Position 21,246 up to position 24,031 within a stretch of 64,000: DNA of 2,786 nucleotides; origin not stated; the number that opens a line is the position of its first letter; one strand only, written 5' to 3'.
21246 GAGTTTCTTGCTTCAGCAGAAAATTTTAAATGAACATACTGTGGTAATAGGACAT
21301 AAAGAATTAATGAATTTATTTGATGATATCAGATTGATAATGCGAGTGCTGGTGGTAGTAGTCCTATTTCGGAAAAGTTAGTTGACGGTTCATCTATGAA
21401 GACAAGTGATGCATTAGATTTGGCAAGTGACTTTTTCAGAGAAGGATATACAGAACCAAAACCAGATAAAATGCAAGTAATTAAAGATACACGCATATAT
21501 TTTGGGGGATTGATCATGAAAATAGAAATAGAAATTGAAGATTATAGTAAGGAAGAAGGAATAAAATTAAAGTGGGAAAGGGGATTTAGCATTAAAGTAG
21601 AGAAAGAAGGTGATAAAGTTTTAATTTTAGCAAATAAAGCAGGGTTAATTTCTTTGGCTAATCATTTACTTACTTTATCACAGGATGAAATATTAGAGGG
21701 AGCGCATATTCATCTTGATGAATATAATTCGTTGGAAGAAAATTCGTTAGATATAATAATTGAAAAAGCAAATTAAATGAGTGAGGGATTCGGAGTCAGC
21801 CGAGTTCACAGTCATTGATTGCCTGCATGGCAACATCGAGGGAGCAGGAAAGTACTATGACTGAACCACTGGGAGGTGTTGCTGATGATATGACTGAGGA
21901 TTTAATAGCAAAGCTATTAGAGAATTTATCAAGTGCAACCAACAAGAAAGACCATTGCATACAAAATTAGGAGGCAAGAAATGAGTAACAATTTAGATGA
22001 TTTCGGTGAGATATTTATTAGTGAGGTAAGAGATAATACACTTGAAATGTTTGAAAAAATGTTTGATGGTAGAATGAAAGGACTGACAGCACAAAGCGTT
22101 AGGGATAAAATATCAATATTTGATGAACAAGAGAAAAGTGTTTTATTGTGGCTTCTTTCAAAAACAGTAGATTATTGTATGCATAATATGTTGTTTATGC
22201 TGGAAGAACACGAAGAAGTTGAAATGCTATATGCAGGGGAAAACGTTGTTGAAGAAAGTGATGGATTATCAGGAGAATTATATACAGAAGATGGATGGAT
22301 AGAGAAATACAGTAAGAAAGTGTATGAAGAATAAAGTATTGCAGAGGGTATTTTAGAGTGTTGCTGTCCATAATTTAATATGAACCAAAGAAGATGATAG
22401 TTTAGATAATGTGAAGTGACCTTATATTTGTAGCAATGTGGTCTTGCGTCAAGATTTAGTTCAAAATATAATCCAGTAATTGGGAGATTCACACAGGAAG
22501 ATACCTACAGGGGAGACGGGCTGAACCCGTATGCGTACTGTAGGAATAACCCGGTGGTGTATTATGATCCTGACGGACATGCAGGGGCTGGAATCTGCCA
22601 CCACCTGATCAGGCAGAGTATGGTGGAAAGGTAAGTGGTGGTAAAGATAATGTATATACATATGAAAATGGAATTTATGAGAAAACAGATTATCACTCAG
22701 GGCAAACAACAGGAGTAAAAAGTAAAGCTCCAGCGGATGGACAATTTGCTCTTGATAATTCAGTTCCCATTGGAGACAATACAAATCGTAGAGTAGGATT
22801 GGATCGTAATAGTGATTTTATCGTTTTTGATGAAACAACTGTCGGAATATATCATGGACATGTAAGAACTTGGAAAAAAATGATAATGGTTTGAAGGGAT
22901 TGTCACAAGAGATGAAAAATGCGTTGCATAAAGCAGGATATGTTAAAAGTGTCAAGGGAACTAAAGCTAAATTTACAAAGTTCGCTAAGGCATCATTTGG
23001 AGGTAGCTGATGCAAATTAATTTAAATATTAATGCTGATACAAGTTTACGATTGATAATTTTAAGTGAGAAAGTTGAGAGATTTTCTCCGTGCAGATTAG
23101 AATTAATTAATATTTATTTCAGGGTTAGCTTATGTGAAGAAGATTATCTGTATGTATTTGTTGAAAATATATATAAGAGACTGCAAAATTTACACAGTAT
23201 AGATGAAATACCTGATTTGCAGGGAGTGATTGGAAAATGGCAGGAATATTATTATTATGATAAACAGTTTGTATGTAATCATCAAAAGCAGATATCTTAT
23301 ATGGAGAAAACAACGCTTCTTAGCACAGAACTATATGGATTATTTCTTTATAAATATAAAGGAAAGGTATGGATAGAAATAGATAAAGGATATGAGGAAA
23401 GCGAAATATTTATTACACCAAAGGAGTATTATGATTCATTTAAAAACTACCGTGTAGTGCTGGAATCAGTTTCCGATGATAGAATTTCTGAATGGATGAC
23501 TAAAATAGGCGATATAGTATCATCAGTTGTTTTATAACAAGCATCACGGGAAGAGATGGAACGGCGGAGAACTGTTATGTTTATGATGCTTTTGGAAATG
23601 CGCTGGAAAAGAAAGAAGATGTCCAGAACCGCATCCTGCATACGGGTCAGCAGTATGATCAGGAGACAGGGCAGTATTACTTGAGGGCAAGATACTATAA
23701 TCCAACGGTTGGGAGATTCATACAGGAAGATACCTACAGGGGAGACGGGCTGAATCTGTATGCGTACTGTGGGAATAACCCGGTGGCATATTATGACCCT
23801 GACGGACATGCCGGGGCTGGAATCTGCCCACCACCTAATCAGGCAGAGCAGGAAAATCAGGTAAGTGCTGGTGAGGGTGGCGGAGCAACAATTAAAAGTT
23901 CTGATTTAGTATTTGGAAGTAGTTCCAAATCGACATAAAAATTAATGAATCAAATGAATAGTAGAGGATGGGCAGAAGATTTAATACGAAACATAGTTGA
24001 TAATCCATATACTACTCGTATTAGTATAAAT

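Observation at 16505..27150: Stand-alone archive of immunity genes and antitoxins with recognisable toxin cassettes disabled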

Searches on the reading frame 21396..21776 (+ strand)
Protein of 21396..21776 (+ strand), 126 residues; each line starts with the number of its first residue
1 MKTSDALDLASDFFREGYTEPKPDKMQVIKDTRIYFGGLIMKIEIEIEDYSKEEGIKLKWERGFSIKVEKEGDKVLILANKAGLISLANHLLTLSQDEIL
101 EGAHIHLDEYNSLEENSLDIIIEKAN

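Call 4: search_protein_families(library=pfam, max_evalue=0.01, proteins=[window:21396-21776:+])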
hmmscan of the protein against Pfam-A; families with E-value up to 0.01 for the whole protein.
window:21396-21776:+ (126 aa): 1 family
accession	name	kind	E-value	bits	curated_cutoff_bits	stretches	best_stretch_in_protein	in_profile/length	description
PF15566.12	Imm32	-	1.6e-15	57.2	27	1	75-124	2-53/54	Immunity protein 32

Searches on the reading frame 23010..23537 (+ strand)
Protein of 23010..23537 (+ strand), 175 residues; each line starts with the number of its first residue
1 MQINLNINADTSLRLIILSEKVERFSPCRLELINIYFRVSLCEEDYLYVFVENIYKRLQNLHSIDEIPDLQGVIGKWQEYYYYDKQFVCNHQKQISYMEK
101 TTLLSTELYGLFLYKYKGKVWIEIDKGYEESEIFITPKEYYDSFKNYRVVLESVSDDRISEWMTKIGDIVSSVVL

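Call 4: search_protein_families(library=pfam, max_evalue=0.01, proteins=[window:23010-23537:+])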
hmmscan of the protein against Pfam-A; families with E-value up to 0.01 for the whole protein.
window:23010-23537:+ (175 aa): 0 families

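Call 10: search_protein_families(library=ncbifam, max_evalue=0.01, proteins=[window:23010-23537:+])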
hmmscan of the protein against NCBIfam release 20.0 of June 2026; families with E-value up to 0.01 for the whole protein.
window:23010-23537:+ (175 aa): 0 families

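Call 19: search_protein_families(library=pfam, max_evalue=1, proteins=[window:23010-23537:+])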
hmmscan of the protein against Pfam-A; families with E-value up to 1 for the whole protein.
window:23010-23537:+ (175 aa): 1 family
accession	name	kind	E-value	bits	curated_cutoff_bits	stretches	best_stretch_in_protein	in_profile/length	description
PF20689.3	bDLD1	-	0.1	13.3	25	1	8-45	23-60/105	Bacterial Death-like domain 1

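Call 46: find_homologous_proteins(query=window:23010-23537:+, max_evalue=0.001)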
Query window:23010-23537:+ (175 aa): 5 proteins with E <= 0.001 among 43 candidates.
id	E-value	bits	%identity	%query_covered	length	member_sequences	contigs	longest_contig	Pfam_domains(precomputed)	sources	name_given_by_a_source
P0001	3.9e-102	357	94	100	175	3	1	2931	-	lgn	-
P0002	3.1e-93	328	84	100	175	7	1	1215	-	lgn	-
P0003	5.4e-42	162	62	64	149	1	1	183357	-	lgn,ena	-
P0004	1.7e-34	137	43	95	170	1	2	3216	-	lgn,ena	-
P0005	1.3e-33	134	45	87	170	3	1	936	-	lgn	-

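Call 47: find_encoding_contigs(protein=P0003, flank=10000, max_places=3)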
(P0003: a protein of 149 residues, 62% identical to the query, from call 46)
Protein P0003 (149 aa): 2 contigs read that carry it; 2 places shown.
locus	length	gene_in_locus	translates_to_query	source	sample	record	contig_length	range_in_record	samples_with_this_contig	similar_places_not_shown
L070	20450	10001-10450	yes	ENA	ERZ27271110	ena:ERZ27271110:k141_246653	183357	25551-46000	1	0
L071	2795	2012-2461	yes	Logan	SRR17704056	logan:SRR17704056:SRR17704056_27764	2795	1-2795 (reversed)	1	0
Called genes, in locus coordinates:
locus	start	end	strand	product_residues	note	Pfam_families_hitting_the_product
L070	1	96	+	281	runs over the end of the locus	PF13489:Methyltransf_23, PF05401:NodS (weak), PF13847:Methyltransf_31, PF08241:Methyltransf_11, PF08242:Methyltransf_12 (weak), PF13649:Methyltransf_25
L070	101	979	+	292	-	PF01430:HSP33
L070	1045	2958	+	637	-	PF00795:CN_hydrolase, PF02540:NAD_synthase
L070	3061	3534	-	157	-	-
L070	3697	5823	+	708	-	PF00015:MCPsignal, PF07238:PilZ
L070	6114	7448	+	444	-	PF03951:Gln-synt_N, PF00120:Gln-synt_C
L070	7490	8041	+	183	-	PF03861:ANTAR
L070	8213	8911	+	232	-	PF04607:RelA_SpoT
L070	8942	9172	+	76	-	-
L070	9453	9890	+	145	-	PF14567:SUKH_5, PF09346:SMI1_KNR4, PF14568:SUKH_6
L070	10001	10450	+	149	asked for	-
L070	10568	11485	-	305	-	-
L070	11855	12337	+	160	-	-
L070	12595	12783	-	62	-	PF13630:SdpI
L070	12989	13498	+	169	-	PF09335:VTT_dom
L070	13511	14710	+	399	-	PF20706:GT4-conflict (faint), PF13439:Glyco_transf_4, PF13579:Glyco_trans_4_4, PF00534:Glycos_transf_1, PF13692:Glyco_trans_1_4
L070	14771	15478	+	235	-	PF00072:Response_reg, PF00486:Trans_reg_C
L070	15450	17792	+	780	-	PF00512:HisKA, PF02518:HATPase_c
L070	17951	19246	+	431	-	PF13173:AAA_14, PF13635:DUF4143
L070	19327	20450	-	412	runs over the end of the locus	PF00512:HisKA, PF02518:HATPase_c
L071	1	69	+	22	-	?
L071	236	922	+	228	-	PF04607:RelA_SpoT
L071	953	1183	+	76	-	-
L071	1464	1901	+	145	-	PF14567:SUKH_5, PF09346:SMI1_KNR4, PF14568:SUKH_6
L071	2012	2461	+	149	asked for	-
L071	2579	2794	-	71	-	?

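Call 48: find_encoding_contigs(protein=P0004, flank=5000, max_places=3)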
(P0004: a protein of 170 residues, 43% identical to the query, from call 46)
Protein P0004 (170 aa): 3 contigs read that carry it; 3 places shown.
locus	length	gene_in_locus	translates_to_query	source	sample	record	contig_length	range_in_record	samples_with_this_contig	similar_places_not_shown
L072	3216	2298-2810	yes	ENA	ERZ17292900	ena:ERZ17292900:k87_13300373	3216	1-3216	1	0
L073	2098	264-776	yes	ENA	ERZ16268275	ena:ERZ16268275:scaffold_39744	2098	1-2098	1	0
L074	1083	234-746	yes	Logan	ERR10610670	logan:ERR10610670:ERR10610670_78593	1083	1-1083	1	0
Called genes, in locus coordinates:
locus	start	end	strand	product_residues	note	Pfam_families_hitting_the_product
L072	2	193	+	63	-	?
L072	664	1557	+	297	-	-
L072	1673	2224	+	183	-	-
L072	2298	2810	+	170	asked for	-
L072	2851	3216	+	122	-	?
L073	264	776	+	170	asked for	-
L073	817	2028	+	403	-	-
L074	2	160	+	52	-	?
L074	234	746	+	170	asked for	-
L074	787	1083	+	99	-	?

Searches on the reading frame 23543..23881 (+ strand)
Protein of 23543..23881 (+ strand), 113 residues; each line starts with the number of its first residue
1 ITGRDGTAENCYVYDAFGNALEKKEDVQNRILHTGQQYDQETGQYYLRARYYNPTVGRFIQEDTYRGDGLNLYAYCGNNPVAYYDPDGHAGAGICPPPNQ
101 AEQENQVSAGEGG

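Call 14: find_related_loci(query=window:23543-23881:+, collection=genome_contigs, flank=10000)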
Query seq(113 aa) (113 aa) in genome_contigs; peptide patterns used: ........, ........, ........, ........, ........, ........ (x = any residue, [..] = any of these).
598 stretches matched a pattern (row limit reached: there are more); 542 encode a relative of the query (tblastn E <= 1e-3); the best 80 are kept; 68 distinct loci.
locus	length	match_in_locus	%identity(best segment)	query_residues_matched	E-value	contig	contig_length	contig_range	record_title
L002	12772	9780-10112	74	1-107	5e-54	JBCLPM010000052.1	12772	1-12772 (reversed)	Lachnospiraceae bacterium 64-25 voucher GPTB0140 scaffold52, whole genome shotgun sequence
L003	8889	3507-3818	73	1-105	2e-49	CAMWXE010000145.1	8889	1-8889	MAG TPA_asm: uncultured Lachnospiraceae bacterium isolate SRR14411258_bin.8_metawrap_v1.3_MAG genome assembly, contig: N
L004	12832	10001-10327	74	1-110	3e-49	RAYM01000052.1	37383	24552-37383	Bacterium 1xD42-87 strain 1xD42-87 Scaffold37_1, whole genome shotgun sequence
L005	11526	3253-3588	75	1-112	2e-56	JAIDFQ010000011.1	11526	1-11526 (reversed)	MAG: Lachnospiraceae bacterium isolate SC0320_S5_9 SC0320_S5_9_contig_11, whole genome shotgun sequence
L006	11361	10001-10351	68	1-113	2e-47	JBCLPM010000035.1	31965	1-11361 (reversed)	Lachnospiraceae bacterium 64-25 voucher GPTB0140 scaffold35, whole genome shotgun sequence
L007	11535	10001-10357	66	1-112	2e-47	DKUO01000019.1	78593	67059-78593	MAG TPA_asm: Lachnospiraceae bacterium UBA7202 UBA7202_contig_601, whole genome shotgun sequence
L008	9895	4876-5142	79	1-89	5e-47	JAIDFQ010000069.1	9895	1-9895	MAG: Lachnospiraceae bacterium isolate SC0320_S5_9 SC0320_S5_9_contig_69, whole genome shotgun sequence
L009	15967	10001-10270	81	1-90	2e-48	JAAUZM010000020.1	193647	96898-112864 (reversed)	MAG: Lachnospiraceae bacterium isolate Mgla_MAG_2-bin_7 c_000000020312, whole genome shotgun sequence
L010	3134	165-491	68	1-113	3e-46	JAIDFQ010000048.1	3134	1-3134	MAG: Lachnospiraceae bacterium isolate SC0320_S5_9 SC0320_S5_9_contig_48, whole genome shotgun sequence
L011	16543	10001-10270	79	1-90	3e-46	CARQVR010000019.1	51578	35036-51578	MAG TPA_asm: uncultured Lachnospiraceae bacterium isolate MGBC139979 genome assembly, contig: MGBC139979.19, whole genom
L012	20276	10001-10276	77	1-92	7e-46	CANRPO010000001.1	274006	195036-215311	MAG: uncultured Lachnospiraceae bacterium isolate Lapin-017__bin49 genome assembly, contig: Lapin-017__NODE_9_length_274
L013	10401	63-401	65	1-113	5e-46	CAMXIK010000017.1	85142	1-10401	MAG TPA_asm: uncultured Lachnospiraceae bacterium isolate SRR17120552_bin.7_metawrap_v1.3_MAG genome assembly, contig: N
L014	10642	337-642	73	1-102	7e-46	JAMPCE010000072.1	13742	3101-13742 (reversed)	MAG: bacterium isolate NALB_7821a_3 Scaffold_#72__SCF_072___13742_bp, whole genome shotgun sequence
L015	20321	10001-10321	68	1-108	3e-45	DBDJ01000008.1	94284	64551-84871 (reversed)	MAG TPA_asm: Lachnospiraceae bacterium UBA935 UBA935_contig_6334, whole genome shotgun sequence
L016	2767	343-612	77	1-90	3e-45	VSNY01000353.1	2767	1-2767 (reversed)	MAG: Lachnospiraceae bacterium isolate SC1140_S46_bin.7 SC1140_S46_SC1140_S46_bin.7_contig_353, whole genome shotgun seq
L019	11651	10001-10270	78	1-90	6e-45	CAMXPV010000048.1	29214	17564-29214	MAG TPA_asm: uncultured Lachnospiraceae bacterium isolate SRR14920964_bin.12_metawrap_v1.3_MAG genome assembly, contig:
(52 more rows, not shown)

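Call 45: search_protein_families(library=pfam, max_evalue=0.01, proteins=[L019:3206-6199:+, L019:6200-10714:+])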
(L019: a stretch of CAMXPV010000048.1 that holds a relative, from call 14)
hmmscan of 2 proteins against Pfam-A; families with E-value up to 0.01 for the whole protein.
L019:3206-6199:+ (998 aa): 2 families
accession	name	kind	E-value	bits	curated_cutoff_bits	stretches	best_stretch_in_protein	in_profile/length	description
PF20148.4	DUF6531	-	7e-16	58.8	24.1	1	828-898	1-69/74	Domain of unknown function (DUF6531)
PF05954.17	Phage_GPD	-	4.1e-06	26.6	30.1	1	28-162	3-137/305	Phage tail baseplate hub (GPD)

L019:6200-10714:+ (1505 aa): 2 families
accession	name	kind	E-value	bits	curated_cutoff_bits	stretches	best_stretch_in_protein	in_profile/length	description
PF05593.20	RHS_repeat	-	2.3e-93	305.5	22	12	441-471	1-31/38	RHS Repeat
PF07202.18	Tcp10_C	-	0.00086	19.4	36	0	325-343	4-22/35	T-complex protein 10 C-terminus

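Call 69: search_protein_families(library=pfam, max_evalue=0.001, proteins=[L009:15093-15617:+, L009:13855-14298:+])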
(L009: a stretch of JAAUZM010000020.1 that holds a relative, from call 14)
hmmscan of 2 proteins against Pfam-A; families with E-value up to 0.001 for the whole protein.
L009:15093-15617:+ (175 aa): 0 families

L009:13855-14298:+ (148 aa): 0 families
